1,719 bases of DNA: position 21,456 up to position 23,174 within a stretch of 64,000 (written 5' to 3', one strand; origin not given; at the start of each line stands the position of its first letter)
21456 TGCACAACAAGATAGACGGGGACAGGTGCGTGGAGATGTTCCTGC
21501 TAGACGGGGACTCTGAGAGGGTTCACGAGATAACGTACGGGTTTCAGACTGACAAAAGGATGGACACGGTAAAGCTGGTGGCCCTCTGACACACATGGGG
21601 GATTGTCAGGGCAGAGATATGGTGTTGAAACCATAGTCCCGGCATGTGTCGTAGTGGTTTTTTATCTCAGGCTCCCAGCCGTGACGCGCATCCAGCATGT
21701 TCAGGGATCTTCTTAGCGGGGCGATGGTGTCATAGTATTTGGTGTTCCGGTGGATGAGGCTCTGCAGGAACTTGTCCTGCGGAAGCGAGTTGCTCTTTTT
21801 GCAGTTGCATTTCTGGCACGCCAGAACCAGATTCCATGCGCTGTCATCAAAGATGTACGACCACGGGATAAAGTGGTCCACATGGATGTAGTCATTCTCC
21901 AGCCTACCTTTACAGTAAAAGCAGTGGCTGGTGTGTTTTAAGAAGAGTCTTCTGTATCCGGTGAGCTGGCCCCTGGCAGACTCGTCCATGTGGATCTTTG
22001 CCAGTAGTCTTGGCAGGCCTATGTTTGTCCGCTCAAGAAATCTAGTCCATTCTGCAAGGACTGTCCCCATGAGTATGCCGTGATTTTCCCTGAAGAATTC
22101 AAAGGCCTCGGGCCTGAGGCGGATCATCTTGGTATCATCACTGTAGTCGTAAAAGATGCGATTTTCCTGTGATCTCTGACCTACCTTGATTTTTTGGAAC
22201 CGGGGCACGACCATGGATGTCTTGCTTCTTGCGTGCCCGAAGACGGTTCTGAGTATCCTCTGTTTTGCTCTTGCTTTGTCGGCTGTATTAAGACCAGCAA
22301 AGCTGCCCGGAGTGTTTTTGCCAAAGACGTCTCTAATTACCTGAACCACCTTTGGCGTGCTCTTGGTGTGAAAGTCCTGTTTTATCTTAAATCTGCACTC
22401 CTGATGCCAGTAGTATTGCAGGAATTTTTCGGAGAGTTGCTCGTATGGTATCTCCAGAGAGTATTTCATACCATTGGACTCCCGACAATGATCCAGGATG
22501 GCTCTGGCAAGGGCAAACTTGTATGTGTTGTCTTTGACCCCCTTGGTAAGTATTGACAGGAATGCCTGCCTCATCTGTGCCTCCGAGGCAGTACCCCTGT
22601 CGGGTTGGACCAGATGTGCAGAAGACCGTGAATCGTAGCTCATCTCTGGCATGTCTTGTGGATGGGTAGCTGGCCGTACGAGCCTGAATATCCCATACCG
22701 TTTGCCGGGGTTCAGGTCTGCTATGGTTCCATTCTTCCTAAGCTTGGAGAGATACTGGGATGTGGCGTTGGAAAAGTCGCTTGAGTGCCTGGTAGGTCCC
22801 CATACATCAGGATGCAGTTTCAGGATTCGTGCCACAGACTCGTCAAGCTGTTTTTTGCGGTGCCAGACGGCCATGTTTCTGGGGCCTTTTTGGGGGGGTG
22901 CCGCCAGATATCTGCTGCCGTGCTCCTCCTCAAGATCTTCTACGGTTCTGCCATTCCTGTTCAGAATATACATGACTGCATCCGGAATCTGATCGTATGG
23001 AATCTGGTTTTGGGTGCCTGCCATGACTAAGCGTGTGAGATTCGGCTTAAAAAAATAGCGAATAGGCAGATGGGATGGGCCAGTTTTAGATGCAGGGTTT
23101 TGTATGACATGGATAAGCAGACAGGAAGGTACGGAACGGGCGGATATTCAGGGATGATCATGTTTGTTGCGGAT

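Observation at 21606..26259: AT-richer island at the 3' end of tRNA-Lys carrying HNH nuclease, Fic and HEPN genes: candidate undescribed defence/toxin module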

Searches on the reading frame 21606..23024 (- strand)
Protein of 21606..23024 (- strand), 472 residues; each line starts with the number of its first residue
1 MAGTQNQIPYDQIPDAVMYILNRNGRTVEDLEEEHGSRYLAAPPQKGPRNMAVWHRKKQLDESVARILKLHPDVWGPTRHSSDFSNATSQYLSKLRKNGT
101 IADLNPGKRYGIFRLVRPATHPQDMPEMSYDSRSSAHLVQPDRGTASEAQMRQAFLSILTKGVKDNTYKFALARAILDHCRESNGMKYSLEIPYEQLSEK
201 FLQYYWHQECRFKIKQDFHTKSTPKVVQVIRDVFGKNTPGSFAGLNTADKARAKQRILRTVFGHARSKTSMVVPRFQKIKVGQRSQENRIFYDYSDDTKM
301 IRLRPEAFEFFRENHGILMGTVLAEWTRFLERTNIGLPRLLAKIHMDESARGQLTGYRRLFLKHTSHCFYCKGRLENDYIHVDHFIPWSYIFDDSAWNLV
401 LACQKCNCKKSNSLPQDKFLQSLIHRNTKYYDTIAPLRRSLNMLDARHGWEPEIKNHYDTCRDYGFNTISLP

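Call 4: search_protein_families(library=pfam, proteins=[window:21606-23024:-], max_evalue=0.1)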
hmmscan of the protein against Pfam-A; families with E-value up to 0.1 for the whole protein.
window:21606-23024:- (472 aa): 5 families
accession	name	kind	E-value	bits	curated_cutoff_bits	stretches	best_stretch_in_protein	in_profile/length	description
PF13395.12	HNH_4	-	3e-13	50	22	1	368-415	1-53/54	HNH endonuclease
PF01844.29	HNH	-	2.2e-07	31.4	21.4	1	368-412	1-46/47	HNH endonuclease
PF14279.12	HNH_5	-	5e-05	23.6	27.5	1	368-416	1-49/56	HNH endonuclease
PF24034.1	DUF7343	-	0.0017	18.6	27.6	0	82-110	28-57/62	Domain of unknown function (DUF7343)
PF17139.9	DUF5112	-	0.04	13.8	29.4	1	255-299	58-104/266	Domain of unknown function (DUF5112)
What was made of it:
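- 21606..23024 (-): HNH nuclease gene, 472 aa. It has an N-terminal winged-helix-like domain (~10-115), an uncharacterised central domain (~148-345) and a Cas9-type Cys4 HNH domain (~355-472). It is intact in this window. Pfam HNH_4 and HNH (call 4).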

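Call 5: search_protein_families(library=padloc, proteins=[window:21606-23024:-], max_evalue=0.1)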
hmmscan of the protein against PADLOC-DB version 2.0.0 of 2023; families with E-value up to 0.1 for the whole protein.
window:21606-23024:- (472 aa): 43 families (the best 25 are shown)
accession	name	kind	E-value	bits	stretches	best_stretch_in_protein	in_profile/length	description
PDLC01256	Cas9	-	7.3e-11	39.6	1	359-420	505-568/711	"CAS-II-A,CAS-II-B,CAS-II-C; effector__SPE"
PDLC00973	Cas9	-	1.4e-10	38.3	1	359-419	598-664/830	CRISPR subtype II RNA-guided endonuclease Cas9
PDLC00337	PtuB1|PtuB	-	2.6e-08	32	1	360-419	51-113/216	Unknown function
PDLC01460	Cas9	-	1.3e-07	28.2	1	360-418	494-555/901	"CAS-II-A,CAS-II-B,CAS-II-C; effector__SPE"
PDLC00315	PtuB1|PtuB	-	1.3e-06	26.4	1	360-416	25-82/227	Unknown function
PDLC00323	PtuB1|PtuB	-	3.1e-06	25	1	359-416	28-91/215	Unknown function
PDLC04259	PDC-M01B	-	5.2e-06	24.6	1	360-434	89-157/277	-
PDLC00975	Cas9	-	5.8e-06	22.8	1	374-420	610-657/1120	Cas9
PDLC04256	PDC-M01B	-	9.8e-06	23.3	1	356-422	96-162/285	-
PDLC04264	PDC-M01B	-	1.6e-05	22.9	1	355-434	89-164/282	-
PDLC04262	PDC-M01B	-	2.1e-05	22.5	1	365-418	79-131/259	-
PDLC04250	PDC-M01B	-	2.3e-05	22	1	355-425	83-154/281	-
PDLC00342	PtuB1|PtuB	-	3.9e-05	21.2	1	364-413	46-99/247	Unknown function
PDLC04248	PDC-M01B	-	4.2e-05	21.6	1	358-422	26-90/216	-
PDLC01580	Cas9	-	4.2e-05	19.8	1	380-423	840-883/1329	"CAS-II-A,CAS-II-B,CAS-II-C; effector__SPE"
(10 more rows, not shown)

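Call 6: search_protein_families(library=ncbifam, proteins=[window:21606-23024:-], max_evalue=0.1)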
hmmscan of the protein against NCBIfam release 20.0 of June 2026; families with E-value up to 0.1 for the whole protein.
window:21606-23024:- (472 aa): 4 families
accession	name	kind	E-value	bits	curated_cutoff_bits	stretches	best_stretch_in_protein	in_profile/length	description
TIGR01865.2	cas_Csn1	equivalog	7e-10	37.8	100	1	375-422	589-634/1070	type II CRISPR RNA-guided endonuclease Cas9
NF040563.1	guided_IscB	equivalog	3.2e-08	33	175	1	351-460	175-285/314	RNA-guided endonuclease IscB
NF049971.1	CRISPR_Cas9d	exception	9.3e-06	24.5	375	1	348-417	528-600/986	type II CRISPR RNA-guided endonuclease Cas9d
TIGR02646.1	TIGR02646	subfamily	0.041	13.9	52.15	1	363-406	22-67/144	retron system putative HNH endonuclease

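Call 9: find_homologous_proteins(query=window:21606-23024:-)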
Query window:21606-23024:- (472 aa): 534 proteins with E <= 0.001 among 5698 candidates; the best 120 are listed.
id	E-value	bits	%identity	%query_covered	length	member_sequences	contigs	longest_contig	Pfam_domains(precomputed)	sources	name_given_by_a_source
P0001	0.0e+0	1099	99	100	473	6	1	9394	PF13395.13,PF01844.30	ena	-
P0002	9.6e-261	884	79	100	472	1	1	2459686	PF13395.13,PF01844.30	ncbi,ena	-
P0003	7.8e-235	798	72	100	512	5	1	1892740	PF13395.13,PF01844.30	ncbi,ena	-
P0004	4.3e-223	760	70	99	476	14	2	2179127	PF13395.13,PF01844.30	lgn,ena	-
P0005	1.8e-222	758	69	100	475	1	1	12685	PF13395.13,PF01844.30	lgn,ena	-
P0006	4.1e-175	601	57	99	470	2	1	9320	PF13395.13,PF01844.30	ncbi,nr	ncbi:MAG: HNH endonuclease [Nitrosopumilus sp. H8]|nr:MAG: HNH endonuclease [Nitrosopumilus sp. H8]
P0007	1.4e-171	590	56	100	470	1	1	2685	PF13395.13,PF01844.30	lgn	-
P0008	3.8e-167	575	54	100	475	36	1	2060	PF13395.13,PF01844.30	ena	-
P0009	2.4e-163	563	54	99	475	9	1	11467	PF13395.13,PF01844.30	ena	-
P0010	4.0e-163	562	53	100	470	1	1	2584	PF13395.13,PF01844.30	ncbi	-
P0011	1.6e-161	557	54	100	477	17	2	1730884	PF13395.13,PF01844.30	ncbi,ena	-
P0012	1.8e-161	556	53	100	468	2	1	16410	PF13395.13,PF01844.30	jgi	-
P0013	3.9e-161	555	54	97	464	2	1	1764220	PF13395.13,PF01844.30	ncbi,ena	-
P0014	2.6e-159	549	52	100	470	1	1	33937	PF13395.13,PF01844.30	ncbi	-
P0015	2.5e-158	546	52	99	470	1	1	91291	PF13395.13,PF01844.30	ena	-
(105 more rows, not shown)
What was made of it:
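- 21606..23024 (-): 534 homologues, the best 120 nearly all full-length at 44-99% identity (call 9).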

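Call 11: find_encoding_contigs(protein=P0002, flank=10000, max_places=2)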
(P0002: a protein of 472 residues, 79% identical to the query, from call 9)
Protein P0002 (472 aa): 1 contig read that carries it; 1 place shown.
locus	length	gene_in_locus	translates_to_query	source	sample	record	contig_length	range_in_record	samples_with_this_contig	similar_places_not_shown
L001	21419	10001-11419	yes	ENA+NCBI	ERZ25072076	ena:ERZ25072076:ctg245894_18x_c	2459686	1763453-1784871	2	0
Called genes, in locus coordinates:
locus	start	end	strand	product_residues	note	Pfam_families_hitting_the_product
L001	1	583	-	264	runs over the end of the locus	PF02463:SMC_N (faint), PF00005:ABC_tran, PF13304:AAA_21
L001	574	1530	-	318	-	PF01297:ZnuA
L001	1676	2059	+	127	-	PF01402:RHH_1 (weak), PF08753:NikR_C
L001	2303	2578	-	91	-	PF04993:TfoX_N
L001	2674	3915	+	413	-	PF01609:DDE_Tnp_1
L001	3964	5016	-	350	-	PF03050:DDE_Tnp_IS66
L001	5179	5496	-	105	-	-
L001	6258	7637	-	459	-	PF03050:DDE_Tnp_IS66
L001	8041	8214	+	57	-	-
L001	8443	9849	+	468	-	PF03050:DDE_Tnp_IS66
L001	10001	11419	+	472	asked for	PF01844:HNH, PF13395:HNH_4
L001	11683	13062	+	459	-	PF03050:DDE_Tnp_IS66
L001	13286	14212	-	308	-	PF01609:DDE_Tnp_1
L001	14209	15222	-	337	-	PF13384:HTH_23 (weak), PF13518:HTH_28 (faint), PF13551:HTH_29, PF13565:HTH_32, PF13358:DDE_3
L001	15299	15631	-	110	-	-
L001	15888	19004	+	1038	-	PF00580:UvrD-helicase, PF13245:AAA_19, PF13604:AAA_30 (faint), PF13361:UvrD_C, PF13538:UvrD_C_2 (faint), PF12705:PDDEXK_1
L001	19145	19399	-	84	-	-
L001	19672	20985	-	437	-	PF13613:HTH_Tnp_4, PF01609:DDE_Tnp_1, PF13359:DDE_Tnp_4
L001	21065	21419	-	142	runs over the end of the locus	PF03852:Vsr, PF18741:MTES_1575 (faint), PF04480:DUF559 (weak)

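Call 12: find_encoding_contigs(protein=P0003, flank=10000, max_places=2)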
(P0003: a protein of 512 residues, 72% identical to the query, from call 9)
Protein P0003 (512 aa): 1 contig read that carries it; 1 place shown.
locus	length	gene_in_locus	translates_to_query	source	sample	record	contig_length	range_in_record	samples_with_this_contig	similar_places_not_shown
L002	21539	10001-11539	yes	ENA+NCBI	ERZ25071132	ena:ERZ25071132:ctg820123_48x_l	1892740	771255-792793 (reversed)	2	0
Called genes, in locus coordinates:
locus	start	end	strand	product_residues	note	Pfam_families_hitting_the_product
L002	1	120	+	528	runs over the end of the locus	-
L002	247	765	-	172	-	-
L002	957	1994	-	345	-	PF13276:HTH_21 (faint), PF00665:rve, PF13683:rve_3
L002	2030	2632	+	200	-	PF10604:Polyketide_cyc2, PF03364:Polyketide_cyc, PF08327:AHSA1 (weak)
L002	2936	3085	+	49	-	-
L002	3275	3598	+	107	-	-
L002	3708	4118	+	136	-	-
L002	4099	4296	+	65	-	-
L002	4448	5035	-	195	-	-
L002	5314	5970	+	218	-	PF14470:bPH_3 (faint), PF09851:SHOCT (weak)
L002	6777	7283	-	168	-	PF01936:NYN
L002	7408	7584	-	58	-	-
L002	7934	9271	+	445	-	PF12849:PBP_like_2, PF01547:SBP_bac_1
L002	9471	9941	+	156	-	-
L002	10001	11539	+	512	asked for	PF01844:HNH (weak), PF13395:HNH_4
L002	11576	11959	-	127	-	PF01402:RHH_1 (faint), PF08753:NikR_C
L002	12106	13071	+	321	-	PF01297:ZnuA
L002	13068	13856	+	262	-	PF02463:SMC_N (faint), PF00005:ABC_tran, PF13304:AAA_21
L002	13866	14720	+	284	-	PF00950:ABC-3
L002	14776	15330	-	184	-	PF13489:Methyltransf_23 (weak), PF13847:Methyltransf_31, PF08241:Methyltransf_11, PF08242:Methyltransf_12, PF13649:Methyltransf_25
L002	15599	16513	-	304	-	PF01063:Aminotran_4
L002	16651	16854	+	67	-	-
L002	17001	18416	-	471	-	PF00696:AA_kinase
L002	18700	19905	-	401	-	PF00999:Na_H_Exchanger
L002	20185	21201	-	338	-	PF04101:Glyco_tran_28_C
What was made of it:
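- They are directly adjacent (a 60-170 nt gap) and co-oriented in L002 (call 12).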

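Call 13: find_encoding_contigs(protein=P0001, flank=10000, max_places=2)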
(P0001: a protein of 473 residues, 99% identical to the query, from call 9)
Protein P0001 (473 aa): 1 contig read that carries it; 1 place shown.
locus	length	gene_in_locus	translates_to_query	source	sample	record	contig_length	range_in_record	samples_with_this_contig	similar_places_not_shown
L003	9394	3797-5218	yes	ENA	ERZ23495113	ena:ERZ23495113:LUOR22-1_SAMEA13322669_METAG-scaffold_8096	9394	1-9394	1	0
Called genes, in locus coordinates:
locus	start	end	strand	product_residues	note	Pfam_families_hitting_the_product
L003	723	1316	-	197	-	-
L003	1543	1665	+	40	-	-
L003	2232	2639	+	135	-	-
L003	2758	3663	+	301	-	PF02661:Fic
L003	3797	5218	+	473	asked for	PF01844:HNH (weak), PF13395:HNH_4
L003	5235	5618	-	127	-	PF01402:RHH_1 (weak), PF08753:NikR_C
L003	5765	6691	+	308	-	PF01297:ZnuA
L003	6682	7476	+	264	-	PF00005:ABC_tran, PF13304:AAA_21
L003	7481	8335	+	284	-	PF00950:ABC-3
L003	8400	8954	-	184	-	PF13489:Methyltransf_23 (weak), PF01209:Ubie_methyltran (weak), PF13847:Methyltransf_31, PF08241:Methyltransf_11, PF08242:Methyltransf_12, PF13649:Methyltransf_25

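Call 17: search_solved_structures(query=A1, max_evalue=1, show_alignments=2)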
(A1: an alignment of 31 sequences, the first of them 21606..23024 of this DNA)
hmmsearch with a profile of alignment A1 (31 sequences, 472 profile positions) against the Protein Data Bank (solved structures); distinct sequences matched with E-value up to 1: 33.
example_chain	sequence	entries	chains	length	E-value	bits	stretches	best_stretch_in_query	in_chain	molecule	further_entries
4h9d_A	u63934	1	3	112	5.1e-06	28.7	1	364-422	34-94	HNH endonuclease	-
6o56_A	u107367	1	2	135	1.2e-05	27.4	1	332-422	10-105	CRISPR-associated endonuclease Cas9/Csn1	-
8f43_A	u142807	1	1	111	4.4e-05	25.6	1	373-430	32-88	CRISPR-associated endonuclease Cas9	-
10vb_A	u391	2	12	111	7.5e-05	24.8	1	373-430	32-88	CRISPR-associated endonuclease Cas9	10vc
7mpz_A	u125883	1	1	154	0.00012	24.2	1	373-431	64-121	CRISPR-associated endonuclease Cas9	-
9wn6_B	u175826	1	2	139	0.00017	23.7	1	359-427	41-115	CRISPR-associated endonuclease Cas9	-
6jhw_B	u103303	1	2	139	0.00017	23.7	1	359-427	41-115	CRISPR-associated endonuclease Cas9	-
5vgb_A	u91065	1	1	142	0.00017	23.6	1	359-427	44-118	CRISPR-associated endonuclease Cas9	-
9j1y_A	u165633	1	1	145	0.00018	23.5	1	359-427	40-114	CRISPR-associated endonuclease Cas9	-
9j1z_B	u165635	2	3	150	0.0002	23.4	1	359-427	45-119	CRISPR-associated endonuclease Cas9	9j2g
9k4c_A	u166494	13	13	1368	0.0005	22.1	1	337-422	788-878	CRISPR-associated endonuclease Cas9/Csn1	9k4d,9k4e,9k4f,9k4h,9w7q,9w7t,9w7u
8if0_X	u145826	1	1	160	0.00052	22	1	359-426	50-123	CRISPR-associated endonuclease Cas9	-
6j9n_A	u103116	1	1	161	0.00053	22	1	359-426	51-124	CRISPR-associated endonuclease Cas9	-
4ogc_A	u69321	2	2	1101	0.00061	21.8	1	363-412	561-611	HNH endonuclease domain protein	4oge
8hnt_A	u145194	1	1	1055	0.0019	20.2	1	358-414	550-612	CRISPR-associated endonuclease Cas9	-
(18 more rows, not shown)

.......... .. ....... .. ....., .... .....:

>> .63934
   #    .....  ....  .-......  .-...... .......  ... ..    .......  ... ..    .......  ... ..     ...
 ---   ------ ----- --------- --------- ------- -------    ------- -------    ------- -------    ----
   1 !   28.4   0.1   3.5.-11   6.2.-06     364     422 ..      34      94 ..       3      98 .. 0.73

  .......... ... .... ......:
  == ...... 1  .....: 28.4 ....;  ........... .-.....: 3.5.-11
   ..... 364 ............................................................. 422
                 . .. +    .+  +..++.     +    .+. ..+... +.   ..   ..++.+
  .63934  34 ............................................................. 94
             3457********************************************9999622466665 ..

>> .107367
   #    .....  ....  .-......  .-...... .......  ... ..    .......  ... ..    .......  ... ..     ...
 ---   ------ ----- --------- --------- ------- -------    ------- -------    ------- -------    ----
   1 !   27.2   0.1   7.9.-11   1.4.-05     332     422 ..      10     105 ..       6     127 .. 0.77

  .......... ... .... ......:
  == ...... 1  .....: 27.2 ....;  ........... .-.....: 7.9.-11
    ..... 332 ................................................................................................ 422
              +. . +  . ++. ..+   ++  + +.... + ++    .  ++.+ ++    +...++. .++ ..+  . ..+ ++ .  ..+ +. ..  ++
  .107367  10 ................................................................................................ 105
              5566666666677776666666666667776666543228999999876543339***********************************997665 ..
